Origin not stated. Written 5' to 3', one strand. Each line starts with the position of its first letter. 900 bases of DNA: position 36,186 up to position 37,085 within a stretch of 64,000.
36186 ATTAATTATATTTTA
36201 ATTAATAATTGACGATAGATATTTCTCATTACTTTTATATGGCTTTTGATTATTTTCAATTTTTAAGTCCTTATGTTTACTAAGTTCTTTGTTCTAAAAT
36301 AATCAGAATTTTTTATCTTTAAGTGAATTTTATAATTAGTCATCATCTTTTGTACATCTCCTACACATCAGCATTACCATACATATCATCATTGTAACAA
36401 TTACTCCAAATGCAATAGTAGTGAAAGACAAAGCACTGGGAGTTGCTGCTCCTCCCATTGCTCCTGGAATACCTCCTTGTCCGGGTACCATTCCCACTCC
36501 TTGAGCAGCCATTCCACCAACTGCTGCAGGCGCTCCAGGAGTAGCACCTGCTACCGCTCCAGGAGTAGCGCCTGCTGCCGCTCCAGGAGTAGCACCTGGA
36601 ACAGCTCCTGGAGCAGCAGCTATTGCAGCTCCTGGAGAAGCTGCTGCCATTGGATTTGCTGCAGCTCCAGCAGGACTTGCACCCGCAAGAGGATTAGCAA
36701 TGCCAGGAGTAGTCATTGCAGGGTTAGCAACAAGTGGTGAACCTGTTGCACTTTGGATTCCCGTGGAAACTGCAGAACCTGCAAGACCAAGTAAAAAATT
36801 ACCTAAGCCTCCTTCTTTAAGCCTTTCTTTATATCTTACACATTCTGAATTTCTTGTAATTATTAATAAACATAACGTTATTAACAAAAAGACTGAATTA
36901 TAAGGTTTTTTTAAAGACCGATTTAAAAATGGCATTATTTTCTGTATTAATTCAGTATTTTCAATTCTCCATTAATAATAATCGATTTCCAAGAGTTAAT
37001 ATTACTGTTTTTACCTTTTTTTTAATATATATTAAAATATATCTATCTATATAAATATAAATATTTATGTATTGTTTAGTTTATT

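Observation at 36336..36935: GC-rich island encoding an Ala/Gly/Pro tandem-repeat type I membrane protein, compositionally unlike every other gene in the window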

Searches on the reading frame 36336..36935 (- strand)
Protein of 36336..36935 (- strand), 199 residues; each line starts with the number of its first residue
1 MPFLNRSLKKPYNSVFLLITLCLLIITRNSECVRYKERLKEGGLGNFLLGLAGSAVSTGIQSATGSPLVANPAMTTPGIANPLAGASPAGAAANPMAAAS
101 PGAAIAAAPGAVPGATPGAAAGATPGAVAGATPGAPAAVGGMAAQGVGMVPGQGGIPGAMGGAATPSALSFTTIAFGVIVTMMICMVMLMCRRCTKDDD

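Call 7: find_homologous_proteins(query=window:36336-36935:-, max_evalue=0.01)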
Query window:36336-36935:- (199 aa): 10 proteins with E <= 0.01 among 8000 candidates.
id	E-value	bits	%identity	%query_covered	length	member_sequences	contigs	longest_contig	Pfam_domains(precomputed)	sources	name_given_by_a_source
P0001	2.1e-116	404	99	100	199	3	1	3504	-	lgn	-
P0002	4.8e-109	380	89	100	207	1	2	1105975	-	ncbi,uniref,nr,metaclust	ncbi:hypothetical protein [Cryptosporidium hominis TU502]|uniref:hypothetical protein n=1 Tax=Crypto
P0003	8.2e-108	376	93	100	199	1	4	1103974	-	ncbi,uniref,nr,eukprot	ncbi:unnamed protein product [Cryptosporidium hominis]|uniref:Uncharacterized protein n=1 Tax=Crypto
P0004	1.6e-104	366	91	100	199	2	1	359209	-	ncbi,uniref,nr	ncbi:hypothetical protein CmeUKMEL1_01965 [Cryptosporidium meleagridis]|uniref:Integral membrane pro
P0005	5.8e-58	214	60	100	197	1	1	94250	-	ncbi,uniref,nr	ncbi:putative signal peptide-containing protein [Cryptosporidium canis]|uniref:Signal peptide-contai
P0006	6.0e-57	210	64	100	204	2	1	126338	-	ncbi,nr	ncbi:putative signal peptide-containing protein [Cryptosporidium canis]|nr:putative signal peptide-c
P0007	3.4e-51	192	55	100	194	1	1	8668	-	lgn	-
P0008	4.5e-37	146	45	100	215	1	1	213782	-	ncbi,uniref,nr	ncbi:glutamine-rich protein 2 [Cryptosporidium ryanae]|uniref:glutamine-rich protein 2 n=1 Tax=Crypt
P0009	7.9e-34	135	49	44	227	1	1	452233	-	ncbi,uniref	ncbi:hypothetical protein RS030_1127 [Cryptosporidium xiaoi]|uniref:Uncharacterized protein n=1 Tax=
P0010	7.8e-32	129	54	38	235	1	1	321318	-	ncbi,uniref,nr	ncbi:hypothetical protein FG379_001545 [Cryptosporidium bovis]|uniref:uncharacterized protein n=1 Ta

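Call 8: search_protein_families(library=pfam, proteins=[window:36336-36935:-], max_evalue=0.01)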
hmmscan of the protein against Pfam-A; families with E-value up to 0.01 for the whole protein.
window:36336-36935:- (199 aa): 0 families

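Call 9: list_cluster_members(proteins=[window:36336-36935:-, P0002, P0003, P0004, P0001])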
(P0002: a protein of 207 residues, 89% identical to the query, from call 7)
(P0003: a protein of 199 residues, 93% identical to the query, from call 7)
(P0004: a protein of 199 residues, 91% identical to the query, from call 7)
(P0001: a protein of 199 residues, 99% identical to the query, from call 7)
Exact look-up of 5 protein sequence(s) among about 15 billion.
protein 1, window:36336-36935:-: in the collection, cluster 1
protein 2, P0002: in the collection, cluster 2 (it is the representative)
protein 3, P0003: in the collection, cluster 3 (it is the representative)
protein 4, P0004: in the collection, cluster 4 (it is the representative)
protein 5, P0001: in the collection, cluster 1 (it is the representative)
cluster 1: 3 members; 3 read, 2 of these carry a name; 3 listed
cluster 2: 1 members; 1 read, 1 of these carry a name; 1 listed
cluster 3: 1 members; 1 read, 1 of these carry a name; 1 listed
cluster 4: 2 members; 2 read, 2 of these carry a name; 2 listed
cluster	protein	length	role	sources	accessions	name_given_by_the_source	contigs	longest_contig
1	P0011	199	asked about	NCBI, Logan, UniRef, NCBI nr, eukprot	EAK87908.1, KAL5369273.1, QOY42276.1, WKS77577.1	hypothetical protein [Cryptosporidium parvum Iowa II] | Uncharacterized protein n=2 Tax=Cryptosporidium parvum TaxID=5807 RepID=Q5CR90_CRYPI | QOY42276.1 hypothetical protein CPATCC_001901 [Cryptosporidium parvum]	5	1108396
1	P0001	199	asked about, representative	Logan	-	-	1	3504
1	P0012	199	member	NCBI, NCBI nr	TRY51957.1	Uncharacterized protein CTYZ_00001918 [Cryptosporidium tyzzeri]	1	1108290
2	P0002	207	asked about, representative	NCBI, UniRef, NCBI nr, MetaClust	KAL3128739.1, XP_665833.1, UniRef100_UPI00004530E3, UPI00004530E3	hypothetical protein [Cryptosporidium hominis TU502] | hypothetical protein n=1 Tax=Cryptosporidium hominis (strain TU502) TaxID=353151 ... | status=active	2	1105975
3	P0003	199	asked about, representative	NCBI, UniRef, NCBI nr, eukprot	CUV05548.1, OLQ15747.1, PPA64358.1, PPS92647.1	unnamed protein product [Cryptosporidium hominis] | Uncharacterized protein n=1 Tax=Cryptosporidium hominis TaxID=237895 ... | putative integral membrane protein [Cryptosporidium hominis]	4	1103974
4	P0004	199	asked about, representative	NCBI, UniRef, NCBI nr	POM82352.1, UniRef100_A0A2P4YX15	hypothetical protein CmeUKMEL1_01965 [Cryptosporidium meleagridis] | Integral membrane protein n=1 Tax=Cryptosporidium meleagridis TaxID=93969 ...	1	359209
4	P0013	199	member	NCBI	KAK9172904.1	Uncharacterized protein cmbei_4001670 [Cryptosporidium meleagridis]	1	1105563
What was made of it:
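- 36336..36935 (-): CDS of cgd4_1670 (199 aa plus stop), a Cryptosporidium-specific uncharacterised membrane protein. Exact match to EAK87908.1/Q5CR90/CPATCC_001901 (call 9).
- On Rapidly evolving surface antigens: The 90% cluster holds only this protein, a K196R variant and the C. tyzzeri protein (call 9).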

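Call 14: find_encoding_contigs(protein=window:36336-36935:-, flank=4000, max_places=6)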
Protein window:36336-36935:- (199 aa): 23 contigs read that carry it; 4 places shown.
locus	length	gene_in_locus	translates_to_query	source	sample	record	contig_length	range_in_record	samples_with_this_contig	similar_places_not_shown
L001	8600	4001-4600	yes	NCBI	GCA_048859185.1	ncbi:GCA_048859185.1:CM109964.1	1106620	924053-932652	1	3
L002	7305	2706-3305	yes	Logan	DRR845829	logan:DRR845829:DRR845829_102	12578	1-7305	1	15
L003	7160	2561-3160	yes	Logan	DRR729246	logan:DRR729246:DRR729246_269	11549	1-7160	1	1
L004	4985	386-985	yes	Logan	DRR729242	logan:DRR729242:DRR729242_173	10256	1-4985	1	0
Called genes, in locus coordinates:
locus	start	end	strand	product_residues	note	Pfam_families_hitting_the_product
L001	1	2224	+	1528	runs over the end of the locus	PF00063:Myosin_head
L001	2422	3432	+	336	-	PF10104:Brr6_like_C_C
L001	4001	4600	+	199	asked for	-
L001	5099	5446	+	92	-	PF01423:LSM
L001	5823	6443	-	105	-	PF00085:Thioredoxin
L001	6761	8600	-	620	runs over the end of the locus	-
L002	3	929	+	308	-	?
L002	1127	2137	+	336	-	PF10104:Brr6_like_C_C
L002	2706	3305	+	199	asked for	-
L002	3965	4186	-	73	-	-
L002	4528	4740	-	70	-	PF00085:Thioredoxin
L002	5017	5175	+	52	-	-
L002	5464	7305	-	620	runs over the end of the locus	-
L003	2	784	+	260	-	?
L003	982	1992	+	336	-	PF10104:Brr6_like_C_C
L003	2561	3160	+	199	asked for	-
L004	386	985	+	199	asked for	-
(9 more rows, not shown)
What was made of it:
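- On Rapidly evolving surface antigens: The C. parvum protein is identical across the 37 blocks of the assembly collection in which it is indexed (call 14).
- The protein is identical wherever C. parvum was found in the collection (calls 9, 14).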

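Call 15: find_encoding_contigs(protein=P0002, flank=4000, max_places=4)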
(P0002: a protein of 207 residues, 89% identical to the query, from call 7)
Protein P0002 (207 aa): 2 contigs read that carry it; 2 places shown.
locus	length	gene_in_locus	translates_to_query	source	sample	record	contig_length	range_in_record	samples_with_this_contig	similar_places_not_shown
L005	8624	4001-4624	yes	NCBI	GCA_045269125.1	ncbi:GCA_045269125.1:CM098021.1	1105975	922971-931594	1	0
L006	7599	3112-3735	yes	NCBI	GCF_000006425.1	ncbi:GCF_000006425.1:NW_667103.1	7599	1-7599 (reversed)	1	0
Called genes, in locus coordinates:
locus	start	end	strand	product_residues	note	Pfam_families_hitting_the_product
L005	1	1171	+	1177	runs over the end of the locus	PF00063:Myosin_head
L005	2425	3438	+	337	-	PF10104:Brr6_like_C_C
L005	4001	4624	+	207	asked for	-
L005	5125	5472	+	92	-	PF01423:LSM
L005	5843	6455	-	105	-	PF00085:Thioredoxin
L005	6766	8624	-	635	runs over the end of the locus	-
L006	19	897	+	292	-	-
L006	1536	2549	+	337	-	PF10104:Brr6_like_C_C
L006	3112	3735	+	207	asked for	-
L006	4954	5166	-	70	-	PF00085:Thioredoxin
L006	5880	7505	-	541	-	-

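Call 16: find_encoding_contigs(protein=P0003, flank=4000, max_places=4)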
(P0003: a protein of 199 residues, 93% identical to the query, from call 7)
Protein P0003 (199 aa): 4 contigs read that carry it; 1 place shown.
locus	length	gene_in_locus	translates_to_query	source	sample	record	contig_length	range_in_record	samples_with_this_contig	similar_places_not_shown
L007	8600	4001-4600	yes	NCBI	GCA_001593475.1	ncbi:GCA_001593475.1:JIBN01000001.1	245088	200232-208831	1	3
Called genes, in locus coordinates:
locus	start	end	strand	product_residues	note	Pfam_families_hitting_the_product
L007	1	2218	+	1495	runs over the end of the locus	PF00063:Myosin_head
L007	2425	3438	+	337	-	PF10104:Brr6_like_C_C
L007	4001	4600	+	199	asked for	-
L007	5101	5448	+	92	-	PF01423:LSM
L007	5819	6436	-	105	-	PF00085:Thioredoxin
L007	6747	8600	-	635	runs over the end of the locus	-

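Call 17: find_homologous_proteins(query=A1, max_evalue=0.01)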
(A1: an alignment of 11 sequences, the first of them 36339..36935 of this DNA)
Query A1 (11 sequences) (199 aa, profile of the alignment): 10 proteins with E <= 0.01 among 8000 candidates.
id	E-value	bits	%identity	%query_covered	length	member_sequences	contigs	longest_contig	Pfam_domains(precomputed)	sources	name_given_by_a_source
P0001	9.4e-98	344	99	100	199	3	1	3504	-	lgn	-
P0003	2.4e-97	343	93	100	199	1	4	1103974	-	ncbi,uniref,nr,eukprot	ncbi:unnamed protein product [Cryptosporidium hominis]|uniref:Uncharacterized protein n=1 Tax=Crypto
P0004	5.6e-95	335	91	100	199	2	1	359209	-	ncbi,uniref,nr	ncbi:hypothetical protein CmeUKMEL1_01965 [Cryptosporidium meleagridis]|uniref:Integral membrane pro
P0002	5.0e-93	329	89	100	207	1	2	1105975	-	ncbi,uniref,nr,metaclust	ncbi:hypothetical protein [Cryptosporidium hominis TU502]|uniref:hypothetical protein n=1 Tax=Crypto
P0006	1.8e-88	314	64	100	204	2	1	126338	-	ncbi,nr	ncbi:putative signal peptide-containing protein [Cryptosporidium canis]|nr:putative signal peptide-c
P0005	3.5e-87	309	60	100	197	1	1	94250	-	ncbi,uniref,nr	ncbi:putative signal peptide-containing protein [Cryptosporidium canis]|uniref:Signal peptide-contai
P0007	2.3e-78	281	55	100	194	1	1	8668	-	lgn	-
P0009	6.1e-75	269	49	44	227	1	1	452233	-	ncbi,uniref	ncbi:hypothetical protein RS030_1127 [Cryptosporidium xiaoi]|uniref:Uncharacterized protein n=1 Tax=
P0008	2.3e-74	268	45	100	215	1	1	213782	-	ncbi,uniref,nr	ncbi:glutamine-rich protein 2 [Cryptosporidium ryanae]|uniref:glutamine-rich protein 2 n=1 Tax=Crypt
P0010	1.6e-67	245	54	38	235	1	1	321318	-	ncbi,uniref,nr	ncbi:hypothetical protein FG379_001545 [Cryptosporidium bovis]|uniref:uncharacterized protein n=1 Ta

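Call 20: find_encoding_contigs(protein=P0004, flank=4000, max_places=2)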
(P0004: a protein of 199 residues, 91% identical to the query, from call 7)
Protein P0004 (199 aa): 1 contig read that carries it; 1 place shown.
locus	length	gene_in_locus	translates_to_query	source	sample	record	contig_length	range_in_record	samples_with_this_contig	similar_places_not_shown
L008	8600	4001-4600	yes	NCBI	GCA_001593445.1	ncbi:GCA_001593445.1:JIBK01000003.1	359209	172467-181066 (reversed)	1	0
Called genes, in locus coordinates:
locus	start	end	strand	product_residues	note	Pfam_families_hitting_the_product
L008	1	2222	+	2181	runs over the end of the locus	PF17835:NOG1_N, PF00009:GTP_EFTU (faint), PF01926:MMR_HSR1, PF02421:FeoB_N, PF06858:NOG1, PF08155:NOGCT, PF00063:Myosin_head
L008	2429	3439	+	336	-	PF10104:Brr6_like_C_C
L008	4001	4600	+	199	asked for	-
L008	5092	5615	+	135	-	PF01423:LSM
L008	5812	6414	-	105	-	PF00085:Thioredoxin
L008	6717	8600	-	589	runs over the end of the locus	-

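Call 21: find_encoding_contigs(protein=P0006, flank=4000, max_places=2)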
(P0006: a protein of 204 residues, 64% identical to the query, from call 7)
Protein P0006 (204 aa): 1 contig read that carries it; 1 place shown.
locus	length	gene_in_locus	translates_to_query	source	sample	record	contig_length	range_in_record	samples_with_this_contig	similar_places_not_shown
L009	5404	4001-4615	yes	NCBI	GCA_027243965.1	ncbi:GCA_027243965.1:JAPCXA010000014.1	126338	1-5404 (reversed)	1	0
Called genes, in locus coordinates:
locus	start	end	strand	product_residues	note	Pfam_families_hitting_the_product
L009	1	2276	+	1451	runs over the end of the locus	PF00063:Myosin_head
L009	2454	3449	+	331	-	PF10104:Brr6_like_C_C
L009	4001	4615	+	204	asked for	-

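Call 22: find_encoding_contigs(protein=P0010, flank=4000, max_places=2)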
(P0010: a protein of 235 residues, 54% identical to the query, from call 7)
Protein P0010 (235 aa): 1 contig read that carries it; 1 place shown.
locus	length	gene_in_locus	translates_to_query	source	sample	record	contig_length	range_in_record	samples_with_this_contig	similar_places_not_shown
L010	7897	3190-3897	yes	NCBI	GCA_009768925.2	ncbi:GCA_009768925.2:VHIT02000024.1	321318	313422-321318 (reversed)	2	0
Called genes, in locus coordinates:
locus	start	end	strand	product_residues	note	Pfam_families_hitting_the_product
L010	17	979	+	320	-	-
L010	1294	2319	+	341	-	PF10104:Brr6_like_C_C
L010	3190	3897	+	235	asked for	-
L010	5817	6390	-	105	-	PF00085:Thioredoxin, PF13905:Thioredoxin_8 (weak)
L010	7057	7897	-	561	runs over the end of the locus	-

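Call 30: predict_structure(alignment_id=A1)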
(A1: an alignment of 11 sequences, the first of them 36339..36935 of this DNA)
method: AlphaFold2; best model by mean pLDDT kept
length: 199 residues; sequences in the alignment: 11
mean_pLDDT: 42.2   pTM: 0.22
mean pLDDT of the five models: 42.2, 41.5, 40.8, 40.8, 36.4
residues with pLDDT >= 90: 0; 70-90: 4; 50-70: 50; < 50: 145
segments of 3 or more residues with pLDDT < 50: 1-11, 28-42, 59-170, 196-199
pLDDT, mean of each block of 10 residues (from residue 1): 45 59 53 43 51 50 44 36 33 30 28 31 29 31 29 33 40 61 67 51
secondary structure, 60 per line:
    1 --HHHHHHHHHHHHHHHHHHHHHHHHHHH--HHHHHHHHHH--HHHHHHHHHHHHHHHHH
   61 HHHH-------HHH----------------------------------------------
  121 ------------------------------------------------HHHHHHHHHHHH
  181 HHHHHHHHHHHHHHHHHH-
elements in order: H3-29 H32-41 H44-64 H169-198
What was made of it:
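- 36711..36845 (-): Conserved N-terminal module of the mature protein (aa 31-75). It comprises a charged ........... segment, then the Gly/Ala/Ser-rich hydrophobic helix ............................NPA. AF2 gives helices at 32-41 and 44-64 with low confidence (call 30).
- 36363..36428 (-): Transmembrane helix (aa 170-191, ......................), rich in Met and Cys and nearly invariant across the genus. AF2 helix at 169-198 (call 30).
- Checked: AF2 gives helices at 3-29 and 169-198 and a disordered 65-168 (call 30).
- Tried and rejected: AF2 gave a low-confidence model (pLDDT 42), so no fold search was attempted (call 30).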

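Call 56: search_protein_representatives(alignment_id=A1)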
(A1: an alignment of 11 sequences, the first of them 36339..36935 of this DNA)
Query: 11 sequences, 197 profile positions. Proteins with E-value up to 0.001 (for the whole library): 3; up to 1e-10: 3; up to 1e-30: 2. The best 3 are listed.
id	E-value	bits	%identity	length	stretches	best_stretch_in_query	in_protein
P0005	1.1e-87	309.4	-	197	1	1-197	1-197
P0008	7.3e-75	267.5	-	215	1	3-197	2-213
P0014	8.9e-20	87.8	-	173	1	16-197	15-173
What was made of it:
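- Restriction to the genus: an exhaustive HMMER profile search of 1.84 billion representatives found only Cryptosporidium (call 56).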

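Call 58: list_cluster_members(proteins=[P0014, P0007])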
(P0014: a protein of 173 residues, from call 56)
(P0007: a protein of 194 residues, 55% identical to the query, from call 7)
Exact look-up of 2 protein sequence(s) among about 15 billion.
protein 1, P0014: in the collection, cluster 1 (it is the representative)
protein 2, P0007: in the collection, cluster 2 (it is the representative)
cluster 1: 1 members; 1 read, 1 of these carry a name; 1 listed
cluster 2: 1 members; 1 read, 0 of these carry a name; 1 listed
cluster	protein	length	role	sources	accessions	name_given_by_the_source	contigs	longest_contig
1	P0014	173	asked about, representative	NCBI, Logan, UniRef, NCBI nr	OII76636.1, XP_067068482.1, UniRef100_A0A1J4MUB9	hypothetical protein cand_028550 [Cryptosporidium andersoni] | Uncharacterized protein n=1 Tax=Cryptosporidium andersoni TaxID=117008 ...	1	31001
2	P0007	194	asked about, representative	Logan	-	-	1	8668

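Call 60: find_encoding_contigs(protein=P0014, flank=5000, max_places=2)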
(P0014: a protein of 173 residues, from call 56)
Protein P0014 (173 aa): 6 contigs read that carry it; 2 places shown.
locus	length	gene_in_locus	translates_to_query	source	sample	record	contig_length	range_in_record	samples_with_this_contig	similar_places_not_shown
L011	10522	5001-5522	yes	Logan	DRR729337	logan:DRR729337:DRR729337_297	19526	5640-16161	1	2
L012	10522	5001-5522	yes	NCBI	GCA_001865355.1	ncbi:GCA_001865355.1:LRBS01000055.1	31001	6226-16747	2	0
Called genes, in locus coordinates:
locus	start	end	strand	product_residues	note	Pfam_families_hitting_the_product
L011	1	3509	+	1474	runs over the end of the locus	PF00063:Myosin_head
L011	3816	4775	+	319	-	PF10104:Brr6_like_C_C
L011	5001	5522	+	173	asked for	-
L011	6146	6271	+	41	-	PF01423:LSM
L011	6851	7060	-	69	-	PF00085:Thioredoxin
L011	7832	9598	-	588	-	-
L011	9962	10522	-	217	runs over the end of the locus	-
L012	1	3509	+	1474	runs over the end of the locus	PF00063:Myosin_head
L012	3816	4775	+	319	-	PF10104:Brr6_like_C_C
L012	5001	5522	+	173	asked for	-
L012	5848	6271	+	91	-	PF01423:LSM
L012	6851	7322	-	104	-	PF00085:Thioredoxin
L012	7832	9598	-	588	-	-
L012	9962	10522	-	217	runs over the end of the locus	-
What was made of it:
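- The myosin / Brr6-like / X / LSM / thioredoxin synteny is complete in the parvum-group and C. andersoni loci and partial in the shorter C. canis and C. bovis loci (calls 7, 14-16, 20-22, 56, 60).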

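Call 61: find_encoding_contigs(protein=P0007, flank=5000, max_places=2)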
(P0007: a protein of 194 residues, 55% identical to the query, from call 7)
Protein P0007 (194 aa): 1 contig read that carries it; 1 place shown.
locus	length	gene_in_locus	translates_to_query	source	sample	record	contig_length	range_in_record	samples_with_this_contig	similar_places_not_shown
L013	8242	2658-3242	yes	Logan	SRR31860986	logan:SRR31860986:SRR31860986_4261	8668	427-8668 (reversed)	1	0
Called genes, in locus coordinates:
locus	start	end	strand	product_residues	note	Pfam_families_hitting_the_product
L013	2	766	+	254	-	?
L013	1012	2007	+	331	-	PF10104:Brr6_like_C_C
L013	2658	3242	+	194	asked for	-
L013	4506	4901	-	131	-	PF00085:Thioredoxin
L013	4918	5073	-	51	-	-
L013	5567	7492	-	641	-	-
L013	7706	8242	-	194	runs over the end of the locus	-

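Call 64: search_protein_families(library=pfam, proteins=[P0014, P0010], max_evalue=1)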
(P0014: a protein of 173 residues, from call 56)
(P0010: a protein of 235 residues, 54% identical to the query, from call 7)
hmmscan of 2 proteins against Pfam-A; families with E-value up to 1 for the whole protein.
P0014 (173 aa): 0 families

P0010 (235 aa): 0 families

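Call 65: search_solved_structures(query=A1, max_evalue=1)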
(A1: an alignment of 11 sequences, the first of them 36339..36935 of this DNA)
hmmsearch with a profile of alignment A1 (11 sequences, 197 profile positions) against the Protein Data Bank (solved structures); distinct sequences matched with E-value up to 1: 2.
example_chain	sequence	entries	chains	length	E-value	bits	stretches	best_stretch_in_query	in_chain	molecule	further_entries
9vnj_A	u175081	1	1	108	0.36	13.9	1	84-158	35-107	Trimeric autotransporter adhesin AtaA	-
4n4u_A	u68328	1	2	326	0.84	12.7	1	145-173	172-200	Putative ABC transporter periplasmic solute-binding protein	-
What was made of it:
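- Closest known: Elastin-like or silk-like low-complexity polypeptides. Different: There is no homology (calls 64, 65), no cross-linking Lys and only about 100 residues.
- There is no Pfam or PDB match (calls 8, 64, 65). There is no sequence homology to elastin, silk or any solved structure (calls 64, 65).
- Tried and rejected: A PDB profile search gave only noise, at E 0.36-0.84 (call 65).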
